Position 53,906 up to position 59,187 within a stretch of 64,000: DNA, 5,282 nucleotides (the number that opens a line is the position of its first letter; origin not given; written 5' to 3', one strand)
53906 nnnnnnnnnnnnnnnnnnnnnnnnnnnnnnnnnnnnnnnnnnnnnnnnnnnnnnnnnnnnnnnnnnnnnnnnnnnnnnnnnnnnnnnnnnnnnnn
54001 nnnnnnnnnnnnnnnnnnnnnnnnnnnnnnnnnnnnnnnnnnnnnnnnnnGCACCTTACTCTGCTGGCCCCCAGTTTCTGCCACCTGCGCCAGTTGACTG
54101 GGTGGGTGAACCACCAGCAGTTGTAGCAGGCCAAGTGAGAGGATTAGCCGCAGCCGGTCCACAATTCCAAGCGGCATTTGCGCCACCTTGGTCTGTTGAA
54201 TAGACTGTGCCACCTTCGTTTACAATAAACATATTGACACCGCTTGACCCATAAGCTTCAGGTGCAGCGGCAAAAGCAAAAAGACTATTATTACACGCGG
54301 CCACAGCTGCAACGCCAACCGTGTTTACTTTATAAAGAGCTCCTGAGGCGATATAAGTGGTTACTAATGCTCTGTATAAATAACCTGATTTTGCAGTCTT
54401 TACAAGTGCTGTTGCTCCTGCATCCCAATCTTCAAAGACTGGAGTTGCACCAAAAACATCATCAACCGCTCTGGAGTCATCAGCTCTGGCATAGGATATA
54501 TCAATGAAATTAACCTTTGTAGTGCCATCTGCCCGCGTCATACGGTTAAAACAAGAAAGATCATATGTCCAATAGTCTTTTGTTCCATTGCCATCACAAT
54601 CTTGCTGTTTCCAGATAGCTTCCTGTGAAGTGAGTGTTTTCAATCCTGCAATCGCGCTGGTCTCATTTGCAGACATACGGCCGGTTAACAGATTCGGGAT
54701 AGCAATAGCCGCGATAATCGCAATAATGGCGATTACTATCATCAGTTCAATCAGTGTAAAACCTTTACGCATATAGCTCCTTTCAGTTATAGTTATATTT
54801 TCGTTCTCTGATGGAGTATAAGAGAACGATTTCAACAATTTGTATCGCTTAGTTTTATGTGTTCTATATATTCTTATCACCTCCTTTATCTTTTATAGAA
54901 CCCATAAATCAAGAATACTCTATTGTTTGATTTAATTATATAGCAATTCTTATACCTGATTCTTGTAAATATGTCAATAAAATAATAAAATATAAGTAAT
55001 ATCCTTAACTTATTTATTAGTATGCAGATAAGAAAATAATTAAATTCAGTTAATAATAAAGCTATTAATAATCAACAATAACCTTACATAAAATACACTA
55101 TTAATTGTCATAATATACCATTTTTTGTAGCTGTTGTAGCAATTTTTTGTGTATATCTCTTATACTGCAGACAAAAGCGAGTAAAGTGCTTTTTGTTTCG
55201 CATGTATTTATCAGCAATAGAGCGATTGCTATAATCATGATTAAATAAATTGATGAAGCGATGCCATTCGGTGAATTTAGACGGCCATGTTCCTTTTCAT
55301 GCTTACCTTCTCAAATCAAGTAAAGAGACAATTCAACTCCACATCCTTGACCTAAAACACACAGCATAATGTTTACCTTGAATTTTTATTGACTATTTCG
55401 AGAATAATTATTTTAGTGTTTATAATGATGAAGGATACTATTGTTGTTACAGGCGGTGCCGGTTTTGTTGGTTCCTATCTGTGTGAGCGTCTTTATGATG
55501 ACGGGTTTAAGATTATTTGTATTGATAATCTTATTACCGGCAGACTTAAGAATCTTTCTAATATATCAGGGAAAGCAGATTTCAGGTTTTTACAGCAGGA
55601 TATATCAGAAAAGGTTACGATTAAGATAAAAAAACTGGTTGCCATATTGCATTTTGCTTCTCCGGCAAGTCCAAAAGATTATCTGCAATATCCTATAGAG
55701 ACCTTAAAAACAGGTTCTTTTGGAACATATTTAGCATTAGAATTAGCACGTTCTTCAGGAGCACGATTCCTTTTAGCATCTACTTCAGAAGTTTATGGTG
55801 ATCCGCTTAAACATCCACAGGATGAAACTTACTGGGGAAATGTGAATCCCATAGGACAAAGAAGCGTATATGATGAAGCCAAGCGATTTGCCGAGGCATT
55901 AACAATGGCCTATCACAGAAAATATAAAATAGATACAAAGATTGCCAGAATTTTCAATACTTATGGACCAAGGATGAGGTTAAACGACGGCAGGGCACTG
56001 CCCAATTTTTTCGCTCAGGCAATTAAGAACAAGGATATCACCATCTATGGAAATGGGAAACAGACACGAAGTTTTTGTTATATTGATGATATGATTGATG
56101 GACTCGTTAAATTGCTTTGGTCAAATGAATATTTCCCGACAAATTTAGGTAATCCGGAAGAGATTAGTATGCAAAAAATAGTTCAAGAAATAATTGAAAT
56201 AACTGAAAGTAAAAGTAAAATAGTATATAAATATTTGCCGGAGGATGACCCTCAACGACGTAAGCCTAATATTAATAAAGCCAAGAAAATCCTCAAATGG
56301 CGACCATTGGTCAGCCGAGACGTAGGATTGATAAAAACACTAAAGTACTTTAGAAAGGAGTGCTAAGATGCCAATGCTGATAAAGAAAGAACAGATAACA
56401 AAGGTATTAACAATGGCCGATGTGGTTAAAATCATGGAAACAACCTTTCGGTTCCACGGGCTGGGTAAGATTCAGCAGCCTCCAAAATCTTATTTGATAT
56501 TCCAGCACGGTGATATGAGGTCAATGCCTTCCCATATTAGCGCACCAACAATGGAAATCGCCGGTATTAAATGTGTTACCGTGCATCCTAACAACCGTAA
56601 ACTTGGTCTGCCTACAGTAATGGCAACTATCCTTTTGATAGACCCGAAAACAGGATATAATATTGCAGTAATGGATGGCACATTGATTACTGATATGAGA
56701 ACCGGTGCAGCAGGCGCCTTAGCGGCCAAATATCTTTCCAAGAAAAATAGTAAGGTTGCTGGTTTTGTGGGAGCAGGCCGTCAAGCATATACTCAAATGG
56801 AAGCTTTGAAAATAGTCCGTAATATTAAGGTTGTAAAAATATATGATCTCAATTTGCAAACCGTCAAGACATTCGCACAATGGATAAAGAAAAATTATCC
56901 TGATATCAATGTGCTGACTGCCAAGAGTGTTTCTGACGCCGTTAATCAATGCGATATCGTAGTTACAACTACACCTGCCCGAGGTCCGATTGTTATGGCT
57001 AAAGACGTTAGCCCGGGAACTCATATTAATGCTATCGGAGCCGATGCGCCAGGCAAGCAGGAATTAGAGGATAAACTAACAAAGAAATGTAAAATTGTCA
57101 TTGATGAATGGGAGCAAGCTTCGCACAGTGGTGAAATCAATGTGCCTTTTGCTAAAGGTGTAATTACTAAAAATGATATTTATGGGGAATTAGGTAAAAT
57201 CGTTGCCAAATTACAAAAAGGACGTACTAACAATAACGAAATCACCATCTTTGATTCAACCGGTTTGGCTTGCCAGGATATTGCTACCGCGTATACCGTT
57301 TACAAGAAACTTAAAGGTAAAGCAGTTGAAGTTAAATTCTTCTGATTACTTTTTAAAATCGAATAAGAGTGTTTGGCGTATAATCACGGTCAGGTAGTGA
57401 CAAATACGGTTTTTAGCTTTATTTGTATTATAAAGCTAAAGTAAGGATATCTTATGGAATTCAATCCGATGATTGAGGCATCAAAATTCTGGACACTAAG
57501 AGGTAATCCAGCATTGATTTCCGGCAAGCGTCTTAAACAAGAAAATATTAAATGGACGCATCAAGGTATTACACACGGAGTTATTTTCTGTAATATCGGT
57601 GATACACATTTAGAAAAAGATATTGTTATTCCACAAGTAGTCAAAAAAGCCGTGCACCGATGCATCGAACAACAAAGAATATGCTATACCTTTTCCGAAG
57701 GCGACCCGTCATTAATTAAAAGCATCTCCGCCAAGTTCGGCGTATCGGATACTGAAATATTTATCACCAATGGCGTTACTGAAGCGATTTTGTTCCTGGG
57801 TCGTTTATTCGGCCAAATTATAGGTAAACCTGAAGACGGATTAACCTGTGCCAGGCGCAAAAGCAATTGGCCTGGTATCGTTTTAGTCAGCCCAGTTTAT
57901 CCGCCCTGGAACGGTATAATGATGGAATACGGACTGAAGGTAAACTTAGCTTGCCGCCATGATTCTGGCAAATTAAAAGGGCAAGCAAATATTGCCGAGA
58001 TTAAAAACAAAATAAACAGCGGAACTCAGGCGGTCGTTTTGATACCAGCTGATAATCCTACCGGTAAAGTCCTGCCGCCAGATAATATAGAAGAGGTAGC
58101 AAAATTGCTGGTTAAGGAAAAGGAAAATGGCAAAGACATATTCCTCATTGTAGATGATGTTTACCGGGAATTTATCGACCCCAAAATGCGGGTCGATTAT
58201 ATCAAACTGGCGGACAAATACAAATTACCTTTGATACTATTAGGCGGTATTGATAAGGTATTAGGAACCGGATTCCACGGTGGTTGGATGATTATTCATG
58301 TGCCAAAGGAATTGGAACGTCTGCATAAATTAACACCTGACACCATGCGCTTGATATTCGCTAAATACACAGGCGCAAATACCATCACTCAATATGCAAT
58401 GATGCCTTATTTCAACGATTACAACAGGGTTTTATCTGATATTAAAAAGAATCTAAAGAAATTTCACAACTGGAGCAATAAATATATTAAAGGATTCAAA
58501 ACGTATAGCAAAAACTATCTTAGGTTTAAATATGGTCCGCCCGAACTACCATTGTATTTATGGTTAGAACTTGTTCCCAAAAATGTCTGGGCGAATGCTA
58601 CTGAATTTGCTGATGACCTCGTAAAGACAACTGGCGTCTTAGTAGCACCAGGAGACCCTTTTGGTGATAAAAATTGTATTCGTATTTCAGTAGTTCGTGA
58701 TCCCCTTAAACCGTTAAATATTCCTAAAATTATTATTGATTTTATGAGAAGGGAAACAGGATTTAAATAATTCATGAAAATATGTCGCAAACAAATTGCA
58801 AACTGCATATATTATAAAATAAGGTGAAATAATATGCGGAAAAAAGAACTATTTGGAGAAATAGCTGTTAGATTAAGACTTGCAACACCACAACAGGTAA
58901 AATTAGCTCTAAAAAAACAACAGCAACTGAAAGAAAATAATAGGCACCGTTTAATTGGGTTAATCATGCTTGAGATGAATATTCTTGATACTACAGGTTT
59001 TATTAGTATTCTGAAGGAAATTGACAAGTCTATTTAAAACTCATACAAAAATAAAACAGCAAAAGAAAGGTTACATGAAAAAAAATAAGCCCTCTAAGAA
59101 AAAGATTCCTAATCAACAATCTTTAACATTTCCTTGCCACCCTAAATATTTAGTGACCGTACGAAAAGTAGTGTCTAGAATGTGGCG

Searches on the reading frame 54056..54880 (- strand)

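Call 43: search_protein_families(library=pfam, proteins=[window:54056-54880:-], max_evalue=0.00001)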
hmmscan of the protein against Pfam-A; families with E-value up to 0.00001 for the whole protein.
window:54056-54880:- (274 aa): 2 families
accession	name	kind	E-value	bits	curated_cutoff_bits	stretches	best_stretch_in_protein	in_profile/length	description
PF07963.17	N_methyl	-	3.8e-09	36.2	21.2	1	38-61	4-27/27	Prokaryotic N-terminal methylation motif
PF11453.13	DUF2950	-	6.2e-08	32.6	20.2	1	200-236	220-256/274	Protein of unknown function (DUF2950)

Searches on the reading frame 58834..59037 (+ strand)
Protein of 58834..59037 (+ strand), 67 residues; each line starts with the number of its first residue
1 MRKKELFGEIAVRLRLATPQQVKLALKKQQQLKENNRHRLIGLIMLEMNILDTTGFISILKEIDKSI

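Call 6: search_protein_families(library=pfam, proteins=[window:58834-59037:+], max_evalue=0.01)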
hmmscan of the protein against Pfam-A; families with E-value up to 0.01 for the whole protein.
window:58834-59037:+ (67 aa): 0 families

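Call 7: search_protein_families(library=ncbifam, proteins=[window:58834-59037:+], max_evalue=0.01)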
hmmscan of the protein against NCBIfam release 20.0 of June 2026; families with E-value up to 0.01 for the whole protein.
window:58834-59037:+ (67 aa): 1 family
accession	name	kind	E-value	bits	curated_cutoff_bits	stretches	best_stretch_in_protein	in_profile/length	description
NF053729.1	c-di-GMP_motif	domain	0.0056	16.4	38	0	7-54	2-44/53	cyclic di-GMP-binding domain-containing protein, MshE-related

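Call 62: search_protein_families(library=pfam, proteins=[window:58834-59037:+], max_evalue=1)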
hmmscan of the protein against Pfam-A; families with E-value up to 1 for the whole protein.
window:58834-59037:+ (67 aa): 0 families
